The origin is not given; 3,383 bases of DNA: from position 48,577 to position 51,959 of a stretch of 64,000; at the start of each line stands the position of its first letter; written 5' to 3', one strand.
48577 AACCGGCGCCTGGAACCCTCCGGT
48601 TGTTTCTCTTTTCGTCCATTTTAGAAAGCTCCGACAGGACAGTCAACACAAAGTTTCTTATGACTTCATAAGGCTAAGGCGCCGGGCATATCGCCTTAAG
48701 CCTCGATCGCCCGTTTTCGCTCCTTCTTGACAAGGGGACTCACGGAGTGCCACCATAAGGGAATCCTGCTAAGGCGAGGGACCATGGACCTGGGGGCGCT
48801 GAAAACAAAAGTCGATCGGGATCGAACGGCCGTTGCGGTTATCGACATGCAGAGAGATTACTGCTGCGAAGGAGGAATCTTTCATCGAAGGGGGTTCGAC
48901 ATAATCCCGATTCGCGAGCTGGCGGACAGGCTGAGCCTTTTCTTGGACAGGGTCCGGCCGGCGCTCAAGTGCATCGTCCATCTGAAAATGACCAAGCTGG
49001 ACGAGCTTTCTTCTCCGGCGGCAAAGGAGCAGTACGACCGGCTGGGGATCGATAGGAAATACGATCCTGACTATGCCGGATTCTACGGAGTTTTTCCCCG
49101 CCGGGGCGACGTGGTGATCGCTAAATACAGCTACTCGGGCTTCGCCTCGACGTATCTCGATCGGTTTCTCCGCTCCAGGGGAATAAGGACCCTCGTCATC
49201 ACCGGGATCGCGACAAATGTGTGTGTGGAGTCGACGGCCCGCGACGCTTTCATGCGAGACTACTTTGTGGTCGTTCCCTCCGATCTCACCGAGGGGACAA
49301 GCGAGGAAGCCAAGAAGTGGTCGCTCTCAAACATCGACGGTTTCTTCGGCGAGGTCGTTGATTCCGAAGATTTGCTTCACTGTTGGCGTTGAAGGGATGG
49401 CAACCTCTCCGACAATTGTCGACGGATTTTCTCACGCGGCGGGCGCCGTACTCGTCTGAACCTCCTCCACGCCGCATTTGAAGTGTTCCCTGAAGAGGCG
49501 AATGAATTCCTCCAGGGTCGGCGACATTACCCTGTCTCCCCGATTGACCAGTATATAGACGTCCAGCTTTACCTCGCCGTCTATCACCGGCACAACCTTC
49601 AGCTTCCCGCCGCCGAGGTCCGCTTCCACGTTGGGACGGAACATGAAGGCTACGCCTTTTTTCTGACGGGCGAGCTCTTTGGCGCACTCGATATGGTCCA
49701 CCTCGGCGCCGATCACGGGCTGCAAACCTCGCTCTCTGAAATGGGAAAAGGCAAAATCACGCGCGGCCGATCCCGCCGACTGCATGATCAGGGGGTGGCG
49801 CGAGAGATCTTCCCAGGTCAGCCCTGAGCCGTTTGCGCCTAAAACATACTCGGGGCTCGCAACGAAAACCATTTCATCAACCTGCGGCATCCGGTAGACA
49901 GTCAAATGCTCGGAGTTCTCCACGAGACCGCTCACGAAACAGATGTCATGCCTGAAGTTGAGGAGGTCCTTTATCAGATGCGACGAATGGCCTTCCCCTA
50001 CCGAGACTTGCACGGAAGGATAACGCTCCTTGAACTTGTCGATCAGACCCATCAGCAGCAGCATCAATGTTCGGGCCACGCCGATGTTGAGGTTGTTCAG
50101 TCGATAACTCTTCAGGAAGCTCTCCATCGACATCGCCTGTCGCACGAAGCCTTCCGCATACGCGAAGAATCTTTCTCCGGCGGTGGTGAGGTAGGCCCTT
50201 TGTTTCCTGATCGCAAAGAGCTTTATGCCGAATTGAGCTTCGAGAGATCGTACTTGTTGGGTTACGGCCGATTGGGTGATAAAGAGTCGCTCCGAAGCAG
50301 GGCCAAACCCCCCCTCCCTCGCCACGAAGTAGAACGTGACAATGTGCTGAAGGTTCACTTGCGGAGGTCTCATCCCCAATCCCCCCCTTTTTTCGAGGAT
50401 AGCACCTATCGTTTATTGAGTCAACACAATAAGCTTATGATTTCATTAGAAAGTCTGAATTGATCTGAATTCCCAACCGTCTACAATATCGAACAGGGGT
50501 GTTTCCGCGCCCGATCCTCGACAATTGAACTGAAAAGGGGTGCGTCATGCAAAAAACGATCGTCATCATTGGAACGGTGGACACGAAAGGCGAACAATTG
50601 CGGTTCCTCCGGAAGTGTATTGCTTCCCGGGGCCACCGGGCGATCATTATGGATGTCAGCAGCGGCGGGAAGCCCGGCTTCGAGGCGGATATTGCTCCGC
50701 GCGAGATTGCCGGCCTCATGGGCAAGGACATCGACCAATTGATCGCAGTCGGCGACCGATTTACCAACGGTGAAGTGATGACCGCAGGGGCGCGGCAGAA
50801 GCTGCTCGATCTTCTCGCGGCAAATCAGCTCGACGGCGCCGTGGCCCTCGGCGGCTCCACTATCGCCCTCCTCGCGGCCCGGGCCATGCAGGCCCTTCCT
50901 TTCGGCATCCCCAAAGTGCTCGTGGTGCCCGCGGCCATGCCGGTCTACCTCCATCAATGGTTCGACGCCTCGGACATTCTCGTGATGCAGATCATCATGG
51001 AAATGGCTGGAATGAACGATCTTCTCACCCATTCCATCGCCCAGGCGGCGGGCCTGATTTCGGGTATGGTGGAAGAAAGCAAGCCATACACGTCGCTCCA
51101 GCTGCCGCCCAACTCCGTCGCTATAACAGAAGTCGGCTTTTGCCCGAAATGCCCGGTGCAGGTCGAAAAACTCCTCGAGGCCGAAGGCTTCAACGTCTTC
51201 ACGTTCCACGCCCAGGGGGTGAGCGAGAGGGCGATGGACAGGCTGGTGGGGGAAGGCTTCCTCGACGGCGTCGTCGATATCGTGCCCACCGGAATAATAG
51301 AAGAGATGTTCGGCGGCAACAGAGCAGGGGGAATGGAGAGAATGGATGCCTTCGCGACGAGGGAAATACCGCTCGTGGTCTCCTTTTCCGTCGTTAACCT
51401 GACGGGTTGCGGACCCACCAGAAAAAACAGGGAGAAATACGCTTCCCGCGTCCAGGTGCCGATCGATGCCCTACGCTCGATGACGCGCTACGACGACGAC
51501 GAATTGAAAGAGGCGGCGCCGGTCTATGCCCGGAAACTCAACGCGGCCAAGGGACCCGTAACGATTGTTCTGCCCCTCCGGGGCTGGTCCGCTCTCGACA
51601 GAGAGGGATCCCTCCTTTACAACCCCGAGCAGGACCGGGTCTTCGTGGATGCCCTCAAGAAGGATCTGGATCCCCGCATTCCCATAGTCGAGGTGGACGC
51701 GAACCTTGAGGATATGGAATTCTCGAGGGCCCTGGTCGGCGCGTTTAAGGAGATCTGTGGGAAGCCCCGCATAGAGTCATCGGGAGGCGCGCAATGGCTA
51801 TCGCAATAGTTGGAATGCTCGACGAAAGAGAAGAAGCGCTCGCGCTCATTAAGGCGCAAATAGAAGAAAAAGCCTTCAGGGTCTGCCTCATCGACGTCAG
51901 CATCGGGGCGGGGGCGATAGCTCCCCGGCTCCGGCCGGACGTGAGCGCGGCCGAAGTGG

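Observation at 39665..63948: Unrecognised combination: split PEP-synthase-like kinase, biotin-less carboxyltransferase, UbiX without UbiD, twin UPF0261 proteins and an OYE reductase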

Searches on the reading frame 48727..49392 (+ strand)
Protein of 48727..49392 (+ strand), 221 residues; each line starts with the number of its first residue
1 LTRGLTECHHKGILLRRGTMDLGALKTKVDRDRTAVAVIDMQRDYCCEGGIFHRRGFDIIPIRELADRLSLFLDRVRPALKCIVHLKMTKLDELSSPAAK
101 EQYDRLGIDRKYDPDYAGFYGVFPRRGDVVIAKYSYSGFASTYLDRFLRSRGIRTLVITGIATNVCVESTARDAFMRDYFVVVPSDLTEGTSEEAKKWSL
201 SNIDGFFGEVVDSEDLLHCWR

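Call 3: search_protein_families(library=pfam, proteins=[window:48727-49392:+])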
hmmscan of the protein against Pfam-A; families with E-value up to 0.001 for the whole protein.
window:48727-49392:+ (221 aa): 1 family
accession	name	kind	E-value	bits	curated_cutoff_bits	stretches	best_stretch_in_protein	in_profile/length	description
PF00857.26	Isochorismatase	-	3.5e-33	115.6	27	1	34-215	1-175/175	Isochorismatase domain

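Call 7: search_protein_families(library=ncbifam, proteins=[window:48727-49392:+], max_evalue=0.001)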
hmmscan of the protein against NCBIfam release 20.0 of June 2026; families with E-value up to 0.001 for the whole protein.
window:48727-49392:+ (221 aa): 4 families
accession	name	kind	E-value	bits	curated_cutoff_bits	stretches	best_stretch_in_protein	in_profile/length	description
TIGR03614.1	RutB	equivalog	1.8e-36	125.9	377.95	2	115-216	113-215/226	pyrimidine utilization protein B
NF050097.1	BiurAmidohydBiuH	equivalog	1.3e-25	90.2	370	1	27-217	12-218/221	biuret amidohydrolase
NF008517.0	PRK11440.1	equivalog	8.4e-17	61.7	195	1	125-218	93-186/188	hydrolase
NF008623.0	PRK11609.1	equivalog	6.8e-09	35.8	174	1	140-190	130-180/213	bifunctional nicotinamidase/pyrazinamidase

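Call 64: search_solved_structures(query=window:48727-49392:+, max_evalue=0.00001, show_alignments=2)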
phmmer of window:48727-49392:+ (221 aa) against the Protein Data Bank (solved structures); distinct sequences matched with E-value up to 0.00001: 33.
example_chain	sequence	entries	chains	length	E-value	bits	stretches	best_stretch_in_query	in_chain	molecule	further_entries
8bkd_A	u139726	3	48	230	1e-28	103.9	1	115-215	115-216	Ureidoacrylate amidohydrolase RutB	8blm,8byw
8bln_A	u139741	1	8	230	5.2e-28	101.6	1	115-215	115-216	Ureidoacrylate amidohydrolase RutB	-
8bll_A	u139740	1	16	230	2.6e-27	99.3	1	115-215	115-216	Ureidoacrylate amidohydrolase RutB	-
3irv_A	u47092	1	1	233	8.2e-20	74.8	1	28-188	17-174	CYSTEINE HYDROLASE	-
3kl2_A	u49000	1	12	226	8e-18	68.3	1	26-214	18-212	Putative isochorismatase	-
3txy_A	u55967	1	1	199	2.5e-17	66.6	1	98-216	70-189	Isochorismatase family protein family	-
6xjm_A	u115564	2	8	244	3.9e-17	66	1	29-218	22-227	Biuret hydrolase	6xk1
3hb7_A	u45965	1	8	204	1.4e-16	64.2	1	122-220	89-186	Isochorismatase hydrolase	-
6azo_A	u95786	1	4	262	4.5e-14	56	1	31-192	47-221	Putative amidase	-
6xix_A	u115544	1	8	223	1.4e-13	54.4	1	33-186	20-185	Cysteine hydrolase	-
5bk6_A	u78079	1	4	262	3e-13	53.3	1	31-192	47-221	Putative amidase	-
6azs_A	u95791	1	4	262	3e-13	53.3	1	31-192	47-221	Putative amidase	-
3eef_A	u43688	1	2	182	4e-13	52.9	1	122-189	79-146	N-carbamoylsarcosine amidase related protein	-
6azn_A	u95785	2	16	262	1.2e-12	51.4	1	31-192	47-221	Putative amidase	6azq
6xj4_A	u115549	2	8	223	3.6e-12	49.8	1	33-186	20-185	Cysteine hydrolase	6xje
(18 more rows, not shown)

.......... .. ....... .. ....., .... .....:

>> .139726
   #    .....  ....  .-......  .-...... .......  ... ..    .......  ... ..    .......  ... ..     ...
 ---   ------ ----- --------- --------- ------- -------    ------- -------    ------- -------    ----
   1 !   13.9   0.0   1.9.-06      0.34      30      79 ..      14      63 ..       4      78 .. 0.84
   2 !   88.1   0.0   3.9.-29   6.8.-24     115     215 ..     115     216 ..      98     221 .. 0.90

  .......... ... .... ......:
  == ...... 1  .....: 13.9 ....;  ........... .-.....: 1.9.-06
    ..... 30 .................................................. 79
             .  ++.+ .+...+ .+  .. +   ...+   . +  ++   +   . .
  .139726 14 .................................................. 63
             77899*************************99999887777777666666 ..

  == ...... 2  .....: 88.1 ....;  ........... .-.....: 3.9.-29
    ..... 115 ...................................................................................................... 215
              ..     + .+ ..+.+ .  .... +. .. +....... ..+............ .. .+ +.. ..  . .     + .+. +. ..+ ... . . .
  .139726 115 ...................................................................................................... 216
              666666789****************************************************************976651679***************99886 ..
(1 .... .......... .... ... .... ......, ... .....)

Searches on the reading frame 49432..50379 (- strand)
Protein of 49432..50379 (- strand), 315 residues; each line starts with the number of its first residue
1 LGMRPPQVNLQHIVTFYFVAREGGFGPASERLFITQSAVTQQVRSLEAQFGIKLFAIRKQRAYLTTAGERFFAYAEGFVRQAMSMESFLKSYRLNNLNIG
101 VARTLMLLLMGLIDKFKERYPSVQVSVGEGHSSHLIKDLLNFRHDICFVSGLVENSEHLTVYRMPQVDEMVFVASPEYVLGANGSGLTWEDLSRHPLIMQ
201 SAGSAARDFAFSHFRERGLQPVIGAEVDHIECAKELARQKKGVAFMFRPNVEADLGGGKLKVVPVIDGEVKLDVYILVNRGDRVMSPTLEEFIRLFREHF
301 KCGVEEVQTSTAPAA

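Call 4: search_protein_families(library=pfam, proteins=[window:49432-50379:-])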
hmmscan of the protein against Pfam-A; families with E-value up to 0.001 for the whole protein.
window:49432-50379:- (315 aa): 2 families
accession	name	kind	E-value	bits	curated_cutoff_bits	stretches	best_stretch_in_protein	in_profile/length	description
PF03466.25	LysR_substrate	-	1.2e-35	123.2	28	1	97-300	8-208/209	LysR substrate binding domain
PF00126.33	HTH_1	-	2.5e-16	59.8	26.6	1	10-69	1-60/60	Bacterial regulatory helix-turn-helix protein, lysR family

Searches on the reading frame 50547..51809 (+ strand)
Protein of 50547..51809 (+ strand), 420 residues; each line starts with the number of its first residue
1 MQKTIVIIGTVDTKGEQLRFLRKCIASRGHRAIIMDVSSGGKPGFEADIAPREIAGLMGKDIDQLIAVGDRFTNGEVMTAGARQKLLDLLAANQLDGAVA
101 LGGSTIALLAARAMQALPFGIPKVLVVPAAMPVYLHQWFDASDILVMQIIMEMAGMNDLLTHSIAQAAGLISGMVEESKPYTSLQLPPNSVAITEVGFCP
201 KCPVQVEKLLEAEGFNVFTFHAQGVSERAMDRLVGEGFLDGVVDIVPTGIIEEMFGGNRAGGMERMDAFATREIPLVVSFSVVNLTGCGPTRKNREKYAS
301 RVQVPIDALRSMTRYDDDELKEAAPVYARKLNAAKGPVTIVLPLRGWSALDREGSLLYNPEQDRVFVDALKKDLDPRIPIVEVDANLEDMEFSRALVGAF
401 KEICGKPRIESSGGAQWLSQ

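Call 4: search_protein_families(library=pfam, proteins=[window:50547-51809:+])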
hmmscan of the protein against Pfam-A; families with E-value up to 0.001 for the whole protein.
window:50547-51809:+ (420 aa): 2 families
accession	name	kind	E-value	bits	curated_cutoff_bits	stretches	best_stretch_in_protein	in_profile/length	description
PF23189.1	UPF0261_C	-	1e-57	195.3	27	1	190-403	3-217/218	Uncharacterised protein family (UPF0261) C-terminal domain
PF06792.17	UPF0261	-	1.6e-41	142.7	27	1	3-178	1-174/176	Uncharacterised protein family (UPF0261) N-terminal domain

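Call 7: search_protein_families(library=ncbifam, proteins=[window:50547-51809:+], max_evalue=0.001)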
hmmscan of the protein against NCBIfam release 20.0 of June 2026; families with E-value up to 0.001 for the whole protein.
window:50547-51809:+ (420 aa): 4 families
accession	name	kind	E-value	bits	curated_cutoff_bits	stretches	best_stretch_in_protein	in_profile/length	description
NF002674.0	PRK02399.1-2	subfamily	8e-96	321.3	335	1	2-406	2-403/410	hypothetical protein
NF002676.0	PRK02399.1-4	equivalog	1.4e-85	287.7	556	1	2-402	4-402/415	hypothetical protein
NF002673.0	PRK02399.1-1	equivalog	4.8e-68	230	520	1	1-406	1-401/404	hypothetical protein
NF002675.0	PRK02399.1-3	equivalog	6.7e-59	199.6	648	1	3-403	2-395/398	hypothetical protein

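Call 16: search_solved_structures(query=window:50547-51809:+, max_evalue=0.001, show_alignments=1)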
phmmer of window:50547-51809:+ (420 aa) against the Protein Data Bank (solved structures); distinct sequences matched with E-value up to 0.001: 4.
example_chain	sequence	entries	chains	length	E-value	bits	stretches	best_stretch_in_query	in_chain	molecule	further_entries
3wry_A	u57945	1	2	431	7e-42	147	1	5-404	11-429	Tm-1 protein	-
3wrw_A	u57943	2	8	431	8.7e-42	146.7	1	6-404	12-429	Tm-1 protein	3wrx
9mpy_A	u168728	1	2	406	5.1e-40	140.9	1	4-404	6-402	UPF0261 domain-containing protein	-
3wrv_A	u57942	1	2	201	3.8e-08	35.9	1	5-175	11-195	Tm-1 protein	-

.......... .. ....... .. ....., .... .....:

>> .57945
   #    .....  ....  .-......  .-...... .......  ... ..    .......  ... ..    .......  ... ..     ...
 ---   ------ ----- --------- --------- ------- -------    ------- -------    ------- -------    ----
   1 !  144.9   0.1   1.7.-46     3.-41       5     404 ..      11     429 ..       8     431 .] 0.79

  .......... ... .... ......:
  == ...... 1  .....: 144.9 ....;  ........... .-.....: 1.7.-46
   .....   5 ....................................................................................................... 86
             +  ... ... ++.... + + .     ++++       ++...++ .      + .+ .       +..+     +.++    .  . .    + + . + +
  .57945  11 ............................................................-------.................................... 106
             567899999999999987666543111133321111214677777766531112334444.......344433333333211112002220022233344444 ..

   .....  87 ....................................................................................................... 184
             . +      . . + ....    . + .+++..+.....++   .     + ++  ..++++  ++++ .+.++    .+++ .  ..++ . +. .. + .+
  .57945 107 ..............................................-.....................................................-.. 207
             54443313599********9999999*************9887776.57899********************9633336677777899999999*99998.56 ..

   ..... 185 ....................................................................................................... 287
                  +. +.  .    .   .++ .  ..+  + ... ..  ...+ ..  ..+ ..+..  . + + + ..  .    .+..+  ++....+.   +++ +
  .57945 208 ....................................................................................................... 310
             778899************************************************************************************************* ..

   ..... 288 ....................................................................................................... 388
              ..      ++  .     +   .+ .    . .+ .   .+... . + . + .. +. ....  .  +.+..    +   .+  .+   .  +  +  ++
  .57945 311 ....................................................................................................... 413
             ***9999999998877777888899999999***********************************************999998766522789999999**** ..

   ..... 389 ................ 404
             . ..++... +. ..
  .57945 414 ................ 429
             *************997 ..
